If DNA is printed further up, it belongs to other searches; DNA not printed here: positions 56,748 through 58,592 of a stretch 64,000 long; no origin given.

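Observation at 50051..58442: Seven-gene translationally coupled operon (spiro-SPASM to GerMN) next to flaA with no recognisable complete pathway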

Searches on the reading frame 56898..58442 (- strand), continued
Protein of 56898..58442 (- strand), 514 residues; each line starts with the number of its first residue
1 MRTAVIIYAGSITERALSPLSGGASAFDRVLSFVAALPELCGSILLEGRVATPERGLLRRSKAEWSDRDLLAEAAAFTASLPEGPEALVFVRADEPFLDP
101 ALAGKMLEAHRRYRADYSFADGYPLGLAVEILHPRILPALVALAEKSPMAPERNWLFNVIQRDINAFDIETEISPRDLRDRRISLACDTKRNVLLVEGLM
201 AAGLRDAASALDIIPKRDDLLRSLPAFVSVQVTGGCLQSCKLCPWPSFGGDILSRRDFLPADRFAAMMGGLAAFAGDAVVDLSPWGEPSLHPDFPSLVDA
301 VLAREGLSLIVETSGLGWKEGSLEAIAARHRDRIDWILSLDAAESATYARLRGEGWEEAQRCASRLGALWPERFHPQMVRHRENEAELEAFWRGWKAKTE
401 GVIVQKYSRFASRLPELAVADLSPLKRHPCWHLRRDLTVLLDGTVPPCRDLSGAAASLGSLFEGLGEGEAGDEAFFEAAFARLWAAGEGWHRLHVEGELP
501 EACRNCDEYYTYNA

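Call 105: find_encoding_contigs(protein=P0519, flank=10000, max_places=2)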
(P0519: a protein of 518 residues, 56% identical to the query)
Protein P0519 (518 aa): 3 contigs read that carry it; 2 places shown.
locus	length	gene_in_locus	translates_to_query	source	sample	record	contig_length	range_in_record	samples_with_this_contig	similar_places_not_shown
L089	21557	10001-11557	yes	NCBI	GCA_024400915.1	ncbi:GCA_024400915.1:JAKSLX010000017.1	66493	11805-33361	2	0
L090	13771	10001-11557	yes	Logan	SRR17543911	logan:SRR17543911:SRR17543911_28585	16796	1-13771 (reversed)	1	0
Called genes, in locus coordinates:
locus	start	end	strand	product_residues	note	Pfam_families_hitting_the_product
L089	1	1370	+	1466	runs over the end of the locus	PF07382:HC2 (weak), PF25063:ARM_TT21_C (weak), PF00515:TPR_1 (weak), PF13181:TPR_8 (weak), PF00515:TPR_1 (weak), PF13424:TPR_12 (weak), PF14559:TPR_19 (weak), PF25058:ARM_TT21 (weak), +13 more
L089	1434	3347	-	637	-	PF02518:HATPase_c (weak), PF13589:HATPase_c_3, PF01119:DNA_mis_repair, PF08676:MutL_C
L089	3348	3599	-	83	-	PF02609:Exonuc_VII_S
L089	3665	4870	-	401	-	PF13742:tRNA_anti_2, PF01336:tRNA_anti-codon, PF02601:Exonuc_VII_L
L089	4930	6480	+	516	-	PF04055:Radical_SAM, PF13186:SPASM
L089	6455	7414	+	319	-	-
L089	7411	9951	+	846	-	PF02348:CTP_transf_3, PF13489:Methyltransf_23, PF08241:Methyltransf_11, PF08242:Methyltransf_12, PF13649:Methyltransf_25, PF13847:Methyltransf_31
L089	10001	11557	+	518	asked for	PF22660:RS_preATP-grasp-like (weak), PF01071:GARS_A (weak), PF02655:ATP-grasp_3, PF07478:Dala_Dala_lig_C (weak), PF13535:ATP-grasp_4, PF15632:ATPgrasp_Ter (faint), PF18603:LAL_C2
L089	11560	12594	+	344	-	PF01520:Amidase_3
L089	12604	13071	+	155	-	-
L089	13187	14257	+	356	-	PF04620:FlaA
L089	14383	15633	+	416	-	PF04607:RelA_SpoT, PF13424:TPR_12 (faint), PF13181:TPR_8 (faint), PF13371:TPR_9 (faint), PF07719:TPR_2 (faint), PF13174:TPR_6 (faint), PF25575:TPR_BSK1_C (faint), PF00515:TPR_1 (weak), +2 more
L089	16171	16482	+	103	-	PF00085:Thioredoxin, PF13728:TraF (weak), PF14595:Thioredoxin_9 (weak), PF13098:Thioredoxin_2 (weak), PF13905:Thioredoxin_8 (faint)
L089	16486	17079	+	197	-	PF01812:5-FTHF_cyc-lig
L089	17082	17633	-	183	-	-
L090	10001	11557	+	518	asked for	PF22660:RS_preATP-grasp-like (weak), PF01071:GARS_A (weak), PF02655:ATP-grasp_3, PF07478:Dala_Dala_lig_C (weak), PF13535:ATP-grasp_4, PF15632:ATPgrasp_Ter (faint), PF18603:LAL_C2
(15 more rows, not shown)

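Call 106: find_encoding_contigs(protein=P0517, flank=10000, max_places=1)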
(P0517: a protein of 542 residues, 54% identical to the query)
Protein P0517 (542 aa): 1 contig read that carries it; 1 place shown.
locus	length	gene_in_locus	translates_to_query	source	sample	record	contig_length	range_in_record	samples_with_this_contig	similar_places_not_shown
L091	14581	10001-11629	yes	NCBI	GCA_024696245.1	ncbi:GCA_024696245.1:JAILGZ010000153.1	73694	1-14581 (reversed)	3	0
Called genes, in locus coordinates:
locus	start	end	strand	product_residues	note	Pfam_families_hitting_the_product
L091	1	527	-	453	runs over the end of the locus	PF07719:TPR_2 (faint), PF12895:ANAPC3 (faint), PF13428:TPR_14 (faint), PF13432:TPR_16 (faint), PF14559:TPR_19 (faint), PF21033:RMD1-3 (faint), PF22860:DUF7017 (faint), PF04471:Mrr_cat, +6 more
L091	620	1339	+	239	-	PF12895:ANAPC3 (faint), PF07719:TPR_2 (faint), PF13174:TPR_6 (faint), PF13181:TPR_8 (faint), PF13414:TPR_11 (faint), PF13424:TPR_12 (faint), PF00515:TPR_1 (weak), PF13371:TPR_9 (weak), +4 more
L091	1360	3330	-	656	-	-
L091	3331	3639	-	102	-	PF02609:Exonuc_VII_S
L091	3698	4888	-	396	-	PF13742:tRNA_anti_2, PF01336:tRNA_anti-codon, PF02601:Exonuc_VII_L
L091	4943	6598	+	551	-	PF13186:SPASM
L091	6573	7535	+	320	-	-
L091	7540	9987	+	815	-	PF02348:CTP_transf_3, PF12804:NTP_transf_3, PF13489:Methyltransf_23, PF08241:Methyltransf_11, PF08242:Methyltransf_12, PF13649:Methyltransf_25, PF13847:Methyltransf_31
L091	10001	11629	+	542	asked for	PF02655:ATP-grasp_3, PF13535:ATP-grasp_4, PF15632:ATPgrasp_Ter (faint), PF18603:LAL_C2 (weak)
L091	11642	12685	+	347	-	PF01520:Amidase_3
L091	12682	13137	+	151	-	-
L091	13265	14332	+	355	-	PF04620:FlaA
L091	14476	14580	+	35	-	?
